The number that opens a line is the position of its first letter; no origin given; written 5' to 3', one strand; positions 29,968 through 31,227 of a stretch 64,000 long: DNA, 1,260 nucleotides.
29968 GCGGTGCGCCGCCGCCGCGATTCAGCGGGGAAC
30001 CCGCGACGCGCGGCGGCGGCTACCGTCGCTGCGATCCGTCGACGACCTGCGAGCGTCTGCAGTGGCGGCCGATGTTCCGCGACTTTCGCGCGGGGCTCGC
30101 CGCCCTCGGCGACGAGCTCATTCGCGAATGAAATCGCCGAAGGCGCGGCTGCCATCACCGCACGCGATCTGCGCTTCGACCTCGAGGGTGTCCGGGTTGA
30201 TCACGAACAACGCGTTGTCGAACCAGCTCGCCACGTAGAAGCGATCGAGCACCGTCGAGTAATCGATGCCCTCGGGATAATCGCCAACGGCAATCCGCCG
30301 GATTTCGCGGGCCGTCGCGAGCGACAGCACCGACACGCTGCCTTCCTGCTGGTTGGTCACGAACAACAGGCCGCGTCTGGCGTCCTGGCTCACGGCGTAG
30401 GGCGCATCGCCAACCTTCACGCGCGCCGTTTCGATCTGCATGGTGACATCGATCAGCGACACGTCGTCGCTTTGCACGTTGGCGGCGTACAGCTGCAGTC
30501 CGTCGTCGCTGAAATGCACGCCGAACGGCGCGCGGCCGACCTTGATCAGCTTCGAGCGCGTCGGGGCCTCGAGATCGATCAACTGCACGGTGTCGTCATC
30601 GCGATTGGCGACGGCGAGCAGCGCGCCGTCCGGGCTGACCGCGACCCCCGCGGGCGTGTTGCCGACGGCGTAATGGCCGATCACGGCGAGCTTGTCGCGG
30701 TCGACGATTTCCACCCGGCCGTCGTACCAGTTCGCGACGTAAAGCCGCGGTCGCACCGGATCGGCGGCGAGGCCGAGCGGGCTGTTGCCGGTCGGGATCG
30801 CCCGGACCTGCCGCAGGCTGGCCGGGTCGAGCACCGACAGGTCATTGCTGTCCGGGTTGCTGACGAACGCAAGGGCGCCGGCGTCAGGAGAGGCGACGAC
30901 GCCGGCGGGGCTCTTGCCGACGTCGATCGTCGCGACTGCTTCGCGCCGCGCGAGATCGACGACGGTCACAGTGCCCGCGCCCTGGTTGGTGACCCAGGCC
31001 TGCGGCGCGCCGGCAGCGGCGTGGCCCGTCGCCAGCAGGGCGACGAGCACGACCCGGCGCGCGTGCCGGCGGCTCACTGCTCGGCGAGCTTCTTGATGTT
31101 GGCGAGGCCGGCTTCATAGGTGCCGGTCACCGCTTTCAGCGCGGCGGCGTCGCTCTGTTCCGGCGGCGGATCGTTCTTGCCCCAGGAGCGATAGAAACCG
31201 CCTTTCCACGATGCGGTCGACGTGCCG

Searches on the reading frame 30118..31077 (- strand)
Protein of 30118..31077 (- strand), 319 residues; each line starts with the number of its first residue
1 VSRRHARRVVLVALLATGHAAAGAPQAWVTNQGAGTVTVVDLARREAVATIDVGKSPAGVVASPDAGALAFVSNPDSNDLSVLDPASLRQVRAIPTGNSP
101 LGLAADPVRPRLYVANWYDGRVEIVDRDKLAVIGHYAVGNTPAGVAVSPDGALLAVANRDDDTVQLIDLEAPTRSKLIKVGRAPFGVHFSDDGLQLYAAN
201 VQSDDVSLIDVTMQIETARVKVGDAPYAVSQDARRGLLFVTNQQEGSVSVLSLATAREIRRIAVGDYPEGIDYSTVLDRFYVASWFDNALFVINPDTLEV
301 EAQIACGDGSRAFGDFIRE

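Call 31: find_encoding_contigs(protein=window:30118-31077:-, flank=10000, max_places=6)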
Protein window:30118-31077:- (319 aa): 4 contigs read that carry it; 2 places shown.
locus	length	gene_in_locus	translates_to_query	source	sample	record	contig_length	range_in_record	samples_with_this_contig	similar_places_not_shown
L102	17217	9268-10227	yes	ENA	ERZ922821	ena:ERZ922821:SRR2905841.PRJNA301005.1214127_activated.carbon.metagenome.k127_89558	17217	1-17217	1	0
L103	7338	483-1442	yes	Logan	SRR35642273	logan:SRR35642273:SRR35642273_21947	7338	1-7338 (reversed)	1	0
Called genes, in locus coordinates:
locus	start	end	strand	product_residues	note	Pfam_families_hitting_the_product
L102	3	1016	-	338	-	?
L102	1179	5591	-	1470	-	PF00270:DEAD, PF04851:ResIII (weak), PF00271:Helicase_C, PF19306:WHD_Lhr, PF08494:DEAD_assoc, PF23236:WHD_2nd_Lhr (faint), PF23235:WHD_3rd_Lhr, PF23234:WHD_4th_Lhr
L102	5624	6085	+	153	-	PF01980:TrmO_N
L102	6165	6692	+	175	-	PF06776:IalB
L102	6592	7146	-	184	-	PF02643:DUF192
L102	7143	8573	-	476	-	PF00875:DNA_photolyase, PF03441:FAD_binding_7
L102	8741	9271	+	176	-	PF10604:Polyketide_cyc2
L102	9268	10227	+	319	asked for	-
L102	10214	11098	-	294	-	PF02254:TrkA_N (weak)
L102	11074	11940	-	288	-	PF00561:Abhydrolase_1, PF12146:Hydrolase_4, PF12697:Abhydrolase_6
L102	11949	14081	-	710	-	PF00072:Response_reg, PF00989:PAS (weak), PF13426:PAS_9 (weak), PF08447:PAS_3, PF08448:PAS_4 (weak), PF00990:GGDEF, PF00563:EAL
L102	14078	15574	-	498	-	PF08448:PAS_4 (weak), PF13426:PAS_9 (weak), PF00512:HisKA (weak), PF02518:HATPase_c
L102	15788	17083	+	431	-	PF00180:Iso_dh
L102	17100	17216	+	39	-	?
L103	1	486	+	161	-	?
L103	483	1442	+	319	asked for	-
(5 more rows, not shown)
